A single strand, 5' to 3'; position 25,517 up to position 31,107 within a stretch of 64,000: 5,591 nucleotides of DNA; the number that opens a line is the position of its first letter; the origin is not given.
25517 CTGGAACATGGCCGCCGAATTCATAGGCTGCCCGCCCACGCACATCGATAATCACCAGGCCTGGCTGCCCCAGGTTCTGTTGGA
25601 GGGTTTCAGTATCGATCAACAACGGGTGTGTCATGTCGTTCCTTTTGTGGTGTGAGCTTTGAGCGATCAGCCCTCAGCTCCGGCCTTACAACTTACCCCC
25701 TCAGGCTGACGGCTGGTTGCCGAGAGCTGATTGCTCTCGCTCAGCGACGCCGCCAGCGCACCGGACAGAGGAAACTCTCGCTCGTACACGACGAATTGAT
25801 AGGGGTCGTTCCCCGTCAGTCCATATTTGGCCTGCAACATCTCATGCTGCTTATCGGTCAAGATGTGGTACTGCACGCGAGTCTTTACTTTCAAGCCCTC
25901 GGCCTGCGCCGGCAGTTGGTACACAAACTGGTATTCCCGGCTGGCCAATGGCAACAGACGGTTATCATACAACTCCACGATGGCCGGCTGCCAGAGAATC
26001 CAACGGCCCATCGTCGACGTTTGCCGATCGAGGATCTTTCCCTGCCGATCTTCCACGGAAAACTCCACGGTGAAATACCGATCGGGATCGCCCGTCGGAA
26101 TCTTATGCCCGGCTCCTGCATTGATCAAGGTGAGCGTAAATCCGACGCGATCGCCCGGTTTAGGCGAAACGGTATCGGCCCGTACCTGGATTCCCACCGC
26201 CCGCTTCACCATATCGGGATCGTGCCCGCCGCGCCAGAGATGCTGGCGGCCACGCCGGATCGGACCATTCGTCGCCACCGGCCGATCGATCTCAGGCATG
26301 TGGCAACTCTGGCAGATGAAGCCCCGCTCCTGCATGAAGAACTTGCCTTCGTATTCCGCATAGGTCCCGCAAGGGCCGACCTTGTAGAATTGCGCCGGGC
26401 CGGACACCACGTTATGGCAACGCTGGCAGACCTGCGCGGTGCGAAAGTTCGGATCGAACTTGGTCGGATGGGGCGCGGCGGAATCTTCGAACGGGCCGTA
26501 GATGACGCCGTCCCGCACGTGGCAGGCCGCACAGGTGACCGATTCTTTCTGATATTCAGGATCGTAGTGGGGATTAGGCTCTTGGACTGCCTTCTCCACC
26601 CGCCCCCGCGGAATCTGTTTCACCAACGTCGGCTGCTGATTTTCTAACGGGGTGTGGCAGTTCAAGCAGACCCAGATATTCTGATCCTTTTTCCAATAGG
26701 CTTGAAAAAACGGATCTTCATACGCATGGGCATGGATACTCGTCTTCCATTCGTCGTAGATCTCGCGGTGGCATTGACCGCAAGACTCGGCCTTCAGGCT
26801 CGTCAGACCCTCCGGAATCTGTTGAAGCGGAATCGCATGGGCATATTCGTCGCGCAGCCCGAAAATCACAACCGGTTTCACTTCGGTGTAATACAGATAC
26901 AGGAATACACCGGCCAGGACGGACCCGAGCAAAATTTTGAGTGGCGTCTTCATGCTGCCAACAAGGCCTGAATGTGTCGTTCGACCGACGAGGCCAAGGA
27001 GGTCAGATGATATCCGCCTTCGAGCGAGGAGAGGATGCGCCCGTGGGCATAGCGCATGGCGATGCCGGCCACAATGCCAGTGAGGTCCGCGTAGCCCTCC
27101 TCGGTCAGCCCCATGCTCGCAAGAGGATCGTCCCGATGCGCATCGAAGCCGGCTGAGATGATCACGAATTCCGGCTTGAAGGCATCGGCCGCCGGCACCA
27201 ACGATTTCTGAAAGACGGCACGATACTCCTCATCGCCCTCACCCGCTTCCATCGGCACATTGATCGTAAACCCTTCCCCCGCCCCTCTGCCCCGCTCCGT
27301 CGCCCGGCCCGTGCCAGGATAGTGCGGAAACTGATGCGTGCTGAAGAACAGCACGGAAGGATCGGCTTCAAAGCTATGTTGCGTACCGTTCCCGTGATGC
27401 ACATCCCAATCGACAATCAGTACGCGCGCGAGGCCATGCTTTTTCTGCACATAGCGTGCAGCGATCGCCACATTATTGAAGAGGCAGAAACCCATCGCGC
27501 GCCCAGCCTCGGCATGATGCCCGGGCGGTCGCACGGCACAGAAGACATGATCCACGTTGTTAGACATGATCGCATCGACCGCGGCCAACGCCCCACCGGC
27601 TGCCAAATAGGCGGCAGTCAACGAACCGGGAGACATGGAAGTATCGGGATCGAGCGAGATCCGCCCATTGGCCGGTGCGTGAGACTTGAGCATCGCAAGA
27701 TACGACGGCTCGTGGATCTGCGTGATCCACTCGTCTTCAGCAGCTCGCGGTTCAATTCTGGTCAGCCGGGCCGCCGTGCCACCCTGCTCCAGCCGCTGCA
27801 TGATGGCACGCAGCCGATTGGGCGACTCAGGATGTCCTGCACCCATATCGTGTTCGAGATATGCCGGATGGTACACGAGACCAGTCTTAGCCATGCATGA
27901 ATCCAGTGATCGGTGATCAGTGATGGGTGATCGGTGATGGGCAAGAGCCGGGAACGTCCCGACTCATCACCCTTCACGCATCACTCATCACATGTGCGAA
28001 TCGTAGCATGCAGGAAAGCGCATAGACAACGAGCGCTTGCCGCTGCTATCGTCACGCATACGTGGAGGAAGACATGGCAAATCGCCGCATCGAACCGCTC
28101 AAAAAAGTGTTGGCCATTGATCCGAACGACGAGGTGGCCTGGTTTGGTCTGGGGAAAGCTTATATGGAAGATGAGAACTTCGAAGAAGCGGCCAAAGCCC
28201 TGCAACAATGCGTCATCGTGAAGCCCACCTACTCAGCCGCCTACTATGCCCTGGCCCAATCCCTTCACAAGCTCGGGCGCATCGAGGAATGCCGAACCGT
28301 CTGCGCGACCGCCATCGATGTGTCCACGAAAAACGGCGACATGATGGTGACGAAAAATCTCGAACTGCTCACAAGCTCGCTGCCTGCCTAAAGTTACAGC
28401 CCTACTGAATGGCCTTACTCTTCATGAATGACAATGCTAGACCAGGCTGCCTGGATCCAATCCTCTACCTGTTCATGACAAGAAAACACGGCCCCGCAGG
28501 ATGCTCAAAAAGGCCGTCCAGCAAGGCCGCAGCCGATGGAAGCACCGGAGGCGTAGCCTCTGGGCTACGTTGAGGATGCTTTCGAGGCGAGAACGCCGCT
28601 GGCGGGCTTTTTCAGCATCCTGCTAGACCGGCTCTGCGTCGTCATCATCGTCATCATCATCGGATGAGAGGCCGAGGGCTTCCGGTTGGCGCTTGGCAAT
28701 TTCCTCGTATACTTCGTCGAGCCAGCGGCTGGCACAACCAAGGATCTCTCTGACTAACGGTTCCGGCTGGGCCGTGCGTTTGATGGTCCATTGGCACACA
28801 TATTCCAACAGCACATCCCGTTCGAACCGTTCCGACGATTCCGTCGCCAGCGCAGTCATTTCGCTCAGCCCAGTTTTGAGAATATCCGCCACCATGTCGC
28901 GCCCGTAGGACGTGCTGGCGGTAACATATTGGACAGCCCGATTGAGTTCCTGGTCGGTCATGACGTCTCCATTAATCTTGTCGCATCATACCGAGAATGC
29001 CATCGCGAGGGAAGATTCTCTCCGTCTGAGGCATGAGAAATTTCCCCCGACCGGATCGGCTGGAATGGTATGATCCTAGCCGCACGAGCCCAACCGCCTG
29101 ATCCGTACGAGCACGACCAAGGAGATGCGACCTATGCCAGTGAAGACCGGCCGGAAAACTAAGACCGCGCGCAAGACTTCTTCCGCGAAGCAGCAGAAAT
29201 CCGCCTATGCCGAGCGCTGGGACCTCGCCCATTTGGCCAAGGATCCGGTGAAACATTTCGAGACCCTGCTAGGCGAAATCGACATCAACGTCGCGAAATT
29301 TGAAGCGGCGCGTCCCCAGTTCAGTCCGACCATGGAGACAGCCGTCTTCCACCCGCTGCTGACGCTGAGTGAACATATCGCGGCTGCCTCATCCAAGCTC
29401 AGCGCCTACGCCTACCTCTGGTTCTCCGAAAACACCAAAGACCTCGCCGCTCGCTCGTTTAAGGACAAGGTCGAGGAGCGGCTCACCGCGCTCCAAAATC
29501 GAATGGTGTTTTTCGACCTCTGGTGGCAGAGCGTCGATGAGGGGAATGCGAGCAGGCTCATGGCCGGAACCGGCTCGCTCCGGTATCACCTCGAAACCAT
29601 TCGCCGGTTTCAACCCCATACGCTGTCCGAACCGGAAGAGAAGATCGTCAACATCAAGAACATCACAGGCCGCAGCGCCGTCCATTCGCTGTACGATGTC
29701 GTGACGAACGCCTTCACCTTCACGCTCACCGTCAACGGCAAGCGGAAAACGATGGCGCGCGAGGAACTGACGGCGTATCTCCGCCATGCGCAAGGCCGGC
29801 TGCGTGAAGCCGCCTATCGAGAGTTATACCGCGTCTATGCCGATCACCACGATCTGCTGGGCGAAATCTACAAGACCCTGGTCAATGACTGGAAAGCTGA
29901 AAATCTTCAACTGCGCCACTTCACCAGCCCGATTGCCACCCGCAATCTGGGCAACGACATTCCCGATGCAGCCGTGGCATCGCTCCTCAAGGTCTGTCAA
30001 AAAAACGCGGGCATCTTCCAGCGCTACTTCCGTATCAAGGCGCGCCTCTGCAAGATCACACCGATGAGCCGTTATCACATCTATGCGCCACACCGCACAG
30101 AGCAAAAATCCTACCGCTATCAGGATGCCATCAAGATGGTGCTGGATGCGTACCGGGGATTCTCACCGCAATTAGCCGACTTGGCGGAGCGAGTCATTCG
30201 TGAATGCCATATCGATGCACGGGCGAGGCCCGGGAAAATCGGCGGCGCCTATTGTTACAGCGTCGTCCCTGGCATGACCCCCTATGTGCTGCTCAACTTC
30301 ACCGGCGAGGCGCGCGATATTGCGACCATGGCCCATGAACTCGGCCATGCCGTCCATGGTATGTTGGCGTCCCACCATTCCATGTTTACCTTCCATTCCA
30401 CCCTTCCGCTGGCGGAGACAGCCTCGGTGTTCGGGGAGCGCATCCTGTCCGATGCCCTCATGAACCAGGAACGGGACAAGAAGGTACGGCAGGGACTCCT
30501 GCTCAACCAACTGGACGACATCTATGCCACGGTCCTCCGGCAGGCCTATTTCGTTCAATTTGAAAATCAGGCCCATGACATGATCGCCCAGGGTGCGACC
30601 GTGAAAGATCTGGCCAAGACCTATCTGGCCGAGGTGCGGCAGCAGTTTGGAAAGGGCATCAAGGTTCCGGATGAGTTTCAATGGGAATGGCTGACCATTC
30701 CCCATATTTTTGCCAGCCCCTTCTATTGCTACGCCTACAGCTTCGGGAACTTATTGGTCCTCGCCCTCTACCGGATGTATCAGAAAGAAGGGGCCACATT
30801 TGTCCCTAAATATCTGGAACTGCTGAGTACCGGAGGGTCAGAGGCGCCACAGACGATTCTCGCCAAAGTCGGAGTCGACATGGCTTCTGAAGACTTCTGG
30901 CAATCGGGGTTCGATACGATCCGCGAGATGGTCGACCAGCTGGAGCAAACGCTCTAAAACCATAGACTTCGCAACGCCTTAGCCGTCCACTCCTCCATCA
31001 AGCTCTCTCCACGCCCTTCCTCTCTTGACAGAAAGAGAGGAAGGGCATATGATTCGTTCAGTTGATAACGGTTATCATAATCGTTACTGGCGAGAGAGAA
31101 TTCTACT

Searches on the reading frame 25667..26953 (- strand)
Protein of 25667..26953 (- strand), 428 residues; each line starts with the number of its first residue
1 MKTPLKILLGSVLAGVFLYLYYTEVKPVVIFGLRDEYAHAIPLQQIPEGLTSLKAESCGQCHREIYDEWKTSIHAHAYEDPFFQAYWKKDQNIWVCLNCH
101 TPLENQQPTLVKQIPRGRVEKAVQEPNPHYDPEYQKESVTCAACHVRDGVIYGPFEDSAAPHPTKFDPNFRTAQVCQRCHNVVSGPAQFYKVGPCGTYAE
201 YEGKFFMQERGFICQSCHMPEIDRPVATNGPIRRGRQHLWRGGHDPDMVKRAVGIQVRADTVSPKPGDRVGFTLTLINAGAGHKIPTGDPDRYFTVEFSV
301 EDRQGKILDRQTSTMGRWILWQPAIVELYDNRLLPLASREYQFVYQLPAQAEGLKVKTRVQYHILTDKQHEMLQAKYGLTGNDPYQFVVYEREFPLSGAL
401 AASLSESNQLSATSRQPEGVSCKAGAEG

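Call 46: search_protein_families(library=pfam, proteins=[window:25667-26953:-], max_evalue=0.001)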
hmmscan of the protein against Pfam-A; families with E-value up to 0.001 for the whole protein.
window:25667-26953:- (428 aa): 3 families
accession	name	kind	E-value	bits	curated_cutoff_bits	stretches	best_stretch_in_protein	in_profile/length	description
PF22113.1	Mtrc-MtrF_II-IV_dom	-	1.3e-08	35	30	0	47-103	112-166/176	Outer membrane cytochrome MtrC/MtrF-like, domains II/IV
PF09699.15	Paired_CXXCH_1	-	8.5e-07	29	20.6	0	140-181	8-37/41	Doubled CXXCH motif (Paired_CXXCH_1)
PF14522.11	Cytochrome_C7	-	2e-06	28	24.8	0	93-180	13-66/67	Cytochrome c7 and related cytochrome c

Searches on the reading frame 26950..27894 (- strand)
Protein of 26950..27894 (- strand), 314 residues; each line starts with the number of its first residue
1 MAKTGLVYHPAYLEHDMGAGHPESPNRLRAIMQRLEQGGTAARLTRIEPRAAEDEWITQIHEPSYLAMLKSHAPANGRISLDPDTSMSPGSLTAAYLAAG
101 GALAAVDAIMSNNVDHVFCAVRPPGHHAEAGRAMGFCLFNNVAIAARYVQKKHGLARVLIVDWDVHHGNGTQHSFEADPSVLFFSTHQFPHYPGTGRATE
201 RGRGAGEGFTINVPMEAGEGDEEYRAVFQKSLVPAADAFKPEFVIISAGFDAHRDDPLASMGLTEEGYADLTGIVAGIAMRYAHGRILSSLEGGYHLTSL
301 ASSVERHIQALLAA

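Call 46: search_protein_families(library=pfam, proteins=[window:26950-27894:-], max_evalue=0.001)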
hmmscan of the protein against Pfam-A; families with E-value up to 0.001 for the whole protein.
window:26950-27894:- (314 aa): 1 family
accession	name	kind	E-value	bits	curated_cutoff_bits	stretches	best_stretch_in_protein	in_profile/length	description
PF00850.24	Hist_deacetyl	-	1.2e-103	347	27.9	1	21-311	1-298/298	Histone deacetylase domain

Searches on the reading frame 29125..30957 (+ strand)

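Call 46: search_protein_families(library=pfam, proteins=[window:29125-30957:+], max_evalue=0.001)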
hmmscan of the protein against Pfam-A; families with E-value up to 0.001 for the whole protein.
window:29125-30957:+ (610 aa): 2 families
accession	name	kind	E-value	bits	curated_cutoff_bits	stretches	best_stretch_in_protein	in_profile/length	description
PF01432.26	Peptidase_M3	-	2.1e-44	153.1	27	1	223-596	7-455/457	Peptidase family M3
PF08439.15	Peptidase_M3_N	-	1.3e-07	32.2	25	1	150-199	21-70/70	Oligopeptidase F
